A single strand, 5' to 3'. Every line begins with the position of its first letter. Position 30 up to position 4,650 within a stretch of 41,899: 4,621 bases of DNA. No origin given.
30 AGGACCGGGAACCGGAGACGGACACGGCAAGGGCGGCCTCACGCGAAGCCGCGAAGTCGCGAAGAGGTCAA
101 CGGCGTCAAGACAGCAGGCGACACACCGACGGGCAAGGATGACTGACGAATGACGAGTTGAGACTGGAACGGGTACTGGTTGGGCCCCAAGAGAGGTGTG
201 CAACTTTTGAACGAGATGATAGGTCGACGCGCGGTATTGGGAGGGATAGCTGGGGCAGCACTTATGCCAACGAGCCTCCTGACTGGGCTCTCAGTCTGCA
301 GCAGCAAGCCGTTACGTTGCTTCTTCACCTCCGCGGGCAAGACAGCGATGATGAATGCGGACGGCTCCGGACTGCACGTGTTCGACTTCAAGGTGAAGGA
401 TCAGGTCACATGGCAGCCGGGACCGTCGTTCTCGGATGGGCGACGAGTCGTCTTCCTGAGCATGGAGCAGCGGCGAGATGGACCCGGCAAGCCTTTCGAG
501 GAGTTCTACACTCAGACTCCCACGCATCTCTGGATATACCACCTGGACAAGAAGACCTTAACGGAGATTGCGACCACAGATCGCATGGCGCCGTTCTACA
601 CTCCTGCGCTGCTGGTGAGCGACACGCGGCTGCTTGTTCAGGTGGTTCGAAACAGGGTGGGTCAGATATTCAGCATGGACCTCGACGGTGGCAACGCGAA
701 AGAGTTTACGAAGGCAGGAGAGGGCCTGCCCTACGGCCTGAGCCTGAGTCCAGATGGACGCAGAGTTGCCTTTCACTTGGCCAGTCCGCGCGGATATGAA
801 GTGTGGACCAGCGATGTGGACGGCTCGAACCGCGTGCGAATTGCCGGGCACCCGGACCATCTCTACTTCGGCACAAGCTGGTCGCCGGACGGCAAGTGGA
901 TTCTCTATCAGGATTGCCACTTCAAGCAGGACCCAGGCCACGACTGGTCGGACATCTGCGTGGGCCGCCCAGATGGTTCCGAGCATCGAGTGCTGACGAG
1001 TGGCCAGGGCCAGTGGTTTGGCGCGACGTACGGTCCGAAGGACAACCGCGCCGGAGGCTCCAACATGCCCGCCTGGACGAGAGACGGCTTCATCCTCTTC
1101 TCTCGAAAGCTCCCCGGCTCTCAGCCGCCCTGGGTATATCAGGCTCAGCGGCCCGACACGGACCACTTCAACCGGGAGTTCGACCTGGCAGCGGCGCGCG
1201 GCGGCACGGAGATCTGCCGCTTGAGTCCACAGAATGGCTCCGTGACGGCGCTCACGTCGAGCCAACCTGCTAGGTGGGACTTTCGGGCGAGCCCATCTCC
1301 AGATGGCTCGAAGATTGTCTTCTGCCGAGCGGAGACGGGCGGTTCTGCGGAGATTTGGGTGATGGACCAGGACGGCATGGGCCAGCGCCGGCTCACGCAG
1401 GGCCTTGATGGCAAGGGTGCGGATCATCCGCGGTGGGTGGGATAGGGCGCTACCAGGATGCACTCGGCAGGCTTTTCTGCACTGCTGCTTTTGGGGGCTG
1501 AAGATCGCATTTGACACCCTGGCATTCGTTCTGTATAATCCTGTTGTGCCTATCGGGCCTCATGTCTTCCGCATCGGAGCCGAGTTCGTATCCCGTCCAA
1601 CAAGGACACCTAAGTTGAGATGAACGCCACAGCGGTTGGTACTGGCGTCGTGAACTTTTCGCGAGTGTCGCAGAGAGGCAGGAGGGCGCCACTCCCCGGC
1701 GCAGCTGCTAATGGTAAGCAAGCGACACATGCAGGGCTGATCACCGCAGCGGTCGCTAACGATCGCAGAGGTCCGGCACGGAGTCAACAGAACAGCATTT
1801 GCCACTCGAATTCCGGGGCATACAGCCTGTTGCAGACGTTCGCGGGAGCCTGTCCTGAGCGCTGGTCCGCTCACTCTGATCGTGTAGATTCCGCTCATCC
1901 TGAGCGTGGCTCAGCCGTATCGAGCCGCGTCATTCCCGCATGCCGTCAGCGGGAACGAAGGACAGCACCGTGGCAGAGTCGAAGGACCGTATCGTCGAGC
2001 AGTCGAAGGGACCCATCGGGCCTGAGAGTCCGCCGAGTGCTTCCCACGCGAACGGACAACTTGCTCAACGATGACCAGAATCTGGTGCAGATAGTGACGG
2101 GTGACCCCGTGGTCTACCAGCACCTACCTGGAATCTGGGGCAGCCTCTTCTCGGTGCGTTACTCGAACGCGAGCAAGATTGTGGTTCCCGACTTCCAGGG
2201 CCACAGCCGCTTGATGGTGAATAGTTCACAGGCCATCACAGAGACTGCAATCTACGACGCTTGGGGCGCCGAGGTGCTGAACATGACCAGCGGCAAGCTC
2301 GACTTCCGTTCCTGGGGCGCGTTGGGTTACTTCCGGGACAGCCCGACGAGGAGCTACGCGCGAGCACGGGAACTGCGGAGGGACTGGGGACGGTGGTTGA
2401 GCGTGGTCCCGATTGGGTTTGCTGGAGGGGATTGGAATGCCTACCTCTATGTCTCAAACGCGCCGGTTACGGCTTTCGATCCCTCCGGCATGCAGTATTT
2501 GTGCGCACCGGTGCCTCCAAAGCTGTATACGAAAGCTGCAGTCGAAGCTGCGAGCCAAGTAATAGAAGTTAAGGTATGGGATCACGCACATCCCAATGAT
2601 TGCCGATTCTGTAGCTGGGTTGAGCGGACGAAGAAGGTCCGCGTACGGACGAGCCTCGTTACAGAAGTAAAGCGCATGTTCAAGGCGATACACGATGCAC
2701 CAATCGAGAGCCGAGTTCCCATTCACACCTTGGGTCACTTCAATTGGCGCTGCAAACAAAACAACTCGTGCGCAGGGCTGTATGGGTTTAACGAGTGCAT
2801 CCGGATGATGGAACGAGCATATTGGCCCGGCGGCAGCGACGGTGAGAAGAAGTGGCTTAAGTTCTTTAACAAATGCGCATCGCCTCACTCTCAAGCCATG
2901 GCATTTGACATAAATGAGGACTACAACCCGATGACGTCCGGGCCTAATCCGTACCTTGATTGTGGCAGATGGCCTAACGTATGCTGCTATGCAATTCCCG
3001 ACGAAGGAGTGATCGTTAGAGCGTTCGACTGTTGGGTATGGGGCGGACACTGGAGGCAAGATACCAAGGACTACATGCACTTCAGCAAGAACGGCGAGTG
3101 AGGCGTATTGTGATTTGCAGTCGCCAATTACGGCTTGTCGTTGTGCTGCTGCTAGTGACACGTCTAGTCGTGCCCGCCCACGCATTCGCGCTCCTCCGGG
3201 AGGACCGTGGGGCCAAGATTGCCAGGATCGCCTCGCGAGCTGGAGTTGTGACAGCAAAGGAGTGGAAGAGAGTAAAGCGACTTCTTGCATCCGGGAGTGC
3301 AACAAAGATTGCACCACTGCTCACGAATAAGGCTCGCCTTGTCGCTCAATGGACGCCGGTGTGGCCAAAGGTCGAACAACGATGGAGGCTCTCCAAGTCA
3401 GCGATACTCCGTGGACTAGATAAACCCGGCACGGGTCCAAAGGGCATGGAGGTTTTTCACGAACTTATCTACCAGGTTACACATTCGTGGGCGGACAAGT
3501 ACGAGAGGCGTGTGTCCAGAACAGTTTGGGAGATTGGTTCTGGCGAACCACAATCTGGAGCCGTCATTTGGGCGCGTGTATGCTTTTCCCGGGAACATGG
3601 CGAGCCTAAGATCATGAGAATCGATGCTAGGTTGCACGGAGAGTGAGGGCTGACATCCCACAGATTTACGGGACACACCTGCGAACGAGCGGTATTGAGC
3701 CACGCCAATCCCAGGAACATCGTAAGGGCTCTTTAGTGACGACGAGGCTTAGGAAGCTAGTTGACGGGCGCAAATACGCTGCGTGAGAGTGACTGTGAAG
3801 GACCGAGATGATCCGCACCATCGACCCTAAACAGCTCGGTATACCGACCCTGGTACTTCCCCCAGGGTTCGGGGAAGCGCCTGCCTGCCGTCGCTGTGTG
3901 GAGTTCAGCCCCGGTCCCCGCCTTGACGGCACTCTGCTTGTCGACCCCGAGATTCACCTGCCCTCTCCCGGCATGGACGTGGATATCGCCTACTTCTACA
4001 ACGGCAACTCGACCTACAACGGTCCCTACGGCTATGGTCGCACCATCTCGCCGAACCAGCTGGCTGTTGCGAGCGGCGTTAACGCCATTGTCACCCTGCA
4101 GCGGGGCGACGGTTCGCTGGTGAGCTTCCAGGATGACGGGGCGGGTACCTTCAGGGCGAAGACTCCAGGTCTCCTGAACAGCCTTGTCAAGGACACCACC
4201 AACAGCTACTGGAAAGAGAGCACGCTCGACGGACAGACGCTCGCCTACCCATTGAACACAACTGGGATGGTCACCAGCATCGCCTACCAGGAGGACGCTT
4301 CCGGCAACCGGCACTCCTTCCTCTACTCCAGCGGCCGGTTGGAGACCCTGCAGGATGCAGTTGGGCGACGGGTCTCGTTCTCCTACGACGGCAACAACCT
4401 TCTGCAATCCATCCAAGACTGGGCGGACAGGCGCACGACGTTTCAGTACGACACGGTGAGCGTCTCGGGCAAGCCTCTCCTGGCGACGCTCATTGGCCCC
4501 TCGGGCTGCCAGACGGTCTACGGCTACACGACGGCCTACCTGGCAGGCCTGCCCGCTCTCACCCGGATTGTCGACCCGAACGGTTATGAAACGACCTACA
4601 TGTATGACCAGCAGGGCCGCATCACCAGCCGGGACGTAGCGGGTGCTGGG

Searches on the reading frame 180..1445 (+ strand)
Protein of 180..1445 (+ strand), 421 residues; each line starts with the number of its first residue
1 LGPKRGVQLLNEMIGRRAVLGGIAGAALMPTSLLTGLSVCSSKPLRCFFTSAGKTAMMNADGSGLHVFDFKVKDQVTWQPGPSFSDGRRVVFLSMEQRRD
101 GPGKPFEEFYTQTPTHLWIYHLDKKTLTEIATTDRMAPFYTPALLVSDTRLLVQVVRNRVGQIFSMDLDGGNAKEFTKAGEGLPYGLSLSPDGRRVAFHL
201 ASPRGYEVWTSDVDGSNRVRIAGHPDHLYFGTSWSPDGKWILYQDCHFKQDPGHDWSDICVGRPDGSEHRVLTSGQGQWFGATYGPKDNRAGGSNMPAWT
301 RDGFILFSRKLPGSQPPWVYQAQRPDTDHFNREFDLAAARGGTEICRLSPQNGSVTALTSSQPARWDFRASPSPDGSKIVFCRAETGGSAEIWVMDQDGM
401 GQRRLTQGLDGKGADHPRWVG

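Call 10: search_protein_families(library=pfam, proteins=[window:180-1445:+], max_evalue=0.01)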
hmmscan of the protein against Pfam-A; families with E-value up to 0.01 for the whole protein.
window:180-1445:+ (421 aa): 1 family
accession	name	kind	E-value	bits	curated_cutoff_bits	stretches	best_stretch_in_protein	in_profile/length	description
PF07676.18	PD40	-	1e-12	48.1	20.9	1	359-394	5-38/38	WD40-like Beta Propeller Repeat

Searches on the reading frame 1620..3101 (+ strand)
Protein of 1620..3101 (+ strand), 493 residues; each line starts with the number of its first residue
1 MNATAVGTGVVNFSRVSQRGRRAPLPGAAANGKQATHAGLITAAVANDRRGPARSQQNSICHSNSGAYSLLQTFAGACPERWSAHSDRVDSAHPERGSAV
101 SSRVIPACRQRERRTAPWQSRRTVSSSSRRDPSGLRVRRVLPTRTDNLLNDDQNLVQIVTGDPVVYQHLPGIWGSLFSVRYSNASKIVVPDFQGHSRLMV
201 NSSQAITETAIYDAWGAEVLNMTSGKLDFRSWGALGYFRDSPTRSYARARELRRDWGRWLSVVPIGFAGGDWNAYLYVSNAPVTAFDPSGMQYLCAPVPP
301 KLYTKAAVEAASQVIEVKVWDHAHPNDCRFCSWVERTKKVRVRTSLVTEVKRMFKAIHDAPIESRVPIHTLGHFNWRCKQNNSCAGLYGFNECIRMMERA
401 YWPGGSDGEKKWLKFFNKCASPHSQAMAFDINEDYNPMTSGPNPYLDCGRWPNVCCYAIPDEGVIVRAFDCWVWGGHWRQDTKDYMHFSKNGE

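Call 10: search_protein_families(library=pfam, proteins=[window:1620-3101:+], max_evalue=0.01)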
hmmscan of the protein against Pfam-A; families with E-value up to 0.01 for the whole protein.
window:1620-3101:+ (493 aa): 1 family
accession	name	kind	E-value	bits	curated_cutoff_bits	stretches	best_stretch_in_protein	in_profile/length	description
PF13539.11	Peptidase_M15_4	-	1.4e-09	38.8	25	1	420-489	6-69/70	D-alanyl-D-alanine carboxypeptidase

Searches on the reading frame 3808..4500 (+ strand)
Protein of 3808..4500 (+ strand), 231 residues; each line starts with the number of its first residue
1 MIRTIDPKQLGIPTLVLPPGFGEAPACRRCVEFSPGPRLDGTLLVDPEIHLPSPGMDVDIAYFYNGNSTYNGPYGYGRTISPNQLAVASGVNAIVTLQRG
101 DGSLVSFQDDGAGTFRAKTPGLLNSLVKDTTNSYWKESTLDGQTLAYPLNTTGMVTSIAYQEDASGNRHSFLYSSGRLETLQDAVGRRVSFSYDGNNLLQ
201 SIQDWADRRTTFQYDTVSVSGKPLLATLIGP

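Call 38: find_related_loci(query=window:3808-4500:+, collection=genome_contigs, flank=10000)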
Query window:3808-4500:+ (231 aa) in genome_contigs; peptide patterns used: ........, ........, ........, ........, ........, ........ (x = any residue, [..] = any of these).
97 stretches matched a pattern; 6 encode a relative of the query (tblastn E <= 1e-3); 6 distinct loci.
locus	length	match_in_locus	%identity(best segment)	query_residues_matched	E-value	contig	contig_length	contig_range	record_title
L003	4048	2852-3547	61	1-231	8e-92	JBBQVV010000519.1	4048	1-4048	MAG: Chthonomonadales bacterium isolate Co_metawrap_2016 Cmw_2016_k141_22799840_length_4048_cov_7.0000, whole genome sho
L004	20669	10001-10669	61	13-231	2e-84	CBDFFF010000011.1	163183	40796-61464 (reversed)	MAG: Abditibacterium sp. isolate fe9fba55-339d-4547-813a-2ef718579e7a genome assembly, contig: contig_11, whole genome s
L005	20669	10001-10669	61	13-231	2e-84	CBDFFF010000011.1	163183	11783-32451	MAG: Abditibacterium sp. isolate fe9fba55-339d-4547-813a-2ef718579e7a genome assembly, contig: contig_11, whole genome s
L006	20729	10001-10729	51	1-231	1e-68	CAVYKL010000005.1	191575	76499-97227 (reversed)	MAG: uncultured bacterium isolate MFD01275.bin.2.168 genome assembly, contig: contig_10963, whole genome shotgun sequenc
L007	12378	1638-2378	50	1-231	4e-67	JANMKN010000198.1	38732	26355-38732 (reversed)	MAG: Abditibacteriaceae bacterium isolate OTE_64_metabat_168 OTE_64_k141_4988104, whole genome shotgun sequence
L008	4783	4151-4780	52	1-200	2e-64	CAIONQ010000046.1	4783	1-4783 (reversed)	MAG: uncultured Chthonomonas sp. isolate AM-2014-D2_bin-780 genome assembly, contig: bin-780:046/179, whole genome shotg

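Call 73: search_protein_families(library=pfam, proteins=[L006:326-2701:+, L006:2622-4838:+, L006:6686-7726:+, L006:8827-9489:+, L006:14714-15160:+, L006:15242-16135:+, L006:16195-16854:+, L004:4766-7258:+, L004:7779-8396:+, L004:9012-9908:+], max_evalue=0.001)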
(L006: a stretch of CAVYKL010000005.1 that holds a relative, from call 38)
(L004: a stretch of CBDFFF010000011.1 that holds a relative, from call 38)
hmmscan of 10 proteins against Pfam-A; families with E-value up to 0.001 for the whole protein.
L006:326-2701:+ (791 aa): 1 family
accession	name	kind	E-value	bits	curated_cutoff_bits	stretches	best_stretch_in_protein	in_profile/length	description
PF05593.20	RHS_repeat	-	1.5e-57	191.4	22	5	504-540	1-37/38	RHS Repeat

L006:2622-4838:+ (738 aa): 1 family
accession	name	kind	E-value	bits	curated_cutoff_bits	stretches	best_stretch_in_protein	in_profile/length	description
PF05593.20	RHS_repeat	-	2e-52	175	22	5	138-174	1-37/38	RHS Repeat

L006:6686-7726:+ (346 aa): 4 families
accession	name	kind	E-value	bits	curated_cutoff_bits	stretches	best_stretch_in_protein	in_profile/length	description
PF13683.12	rve_3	-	2.9e-25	88.2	26.5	1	262-327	2-67/67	Integrase core domain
PF00665.32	rve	-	9.5e-16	58.4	32.6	1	176-273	2-102/102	Integrase core domain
PF13276.12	HTH_21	-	1.6e-08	35.1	28.1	1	107-160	5-59/60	HTH-like domain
PF13333.12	rve_2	-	1.1e-05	25.9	22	1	280-330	1-51/56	Integrase core domain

L006:8827-9489:+ (220 aa): 0 families

L006:14714-15160:+ (148 aa): 0 families

L006:15242-16135:+ (297 aa): 0 families

L006:16195-16854:+ (219 aa): 0 families

L004:4766-7258:+ (830 aa): 7 families
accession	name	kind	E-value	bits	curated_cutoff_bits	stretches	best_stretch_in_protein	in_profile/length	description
PF09118.17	GO-like_E_set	-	5.3e-26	91.3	25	1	734-829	1-100/100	Galactose oxidase-like, Early set domain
PF01839.29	FG-GAP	-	1.9e-14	53.6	22.1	1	82-100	2-20/37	FG-GAP repeat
PF13517.12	FG-GAP_3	-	2.2e-13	51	26.9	0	10-36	35-61/61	FG-GAP-like repeat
PF07250.17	Glyoxal_oxid_N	-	2.4e-07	30.7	37.5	1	341-525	2-184/243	Glyoxal oxidase N-terminus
PF07646.21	Kelch_2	-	1.9e-06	28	21.3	0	414-458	9-47/48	Kelch motif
PF13964.12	Kelch_6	-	1.7e-05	25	25.3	0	406-462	1-50/50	Kelch motif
PF24981.1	Beta-prop_ATRN-LZTR1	-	0.00013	21.8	50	0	573-704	103-223/289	Attractin/LZTR1 beta-propeller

L004:7779-8396:+ (205 aa): 0 families

L004:9012-9908:+ (298 aa): 0 families
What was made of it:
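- On Rhs / YD-repeat polymorphic toxin: No conserved partner gene in L004 or L006 (call 73).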
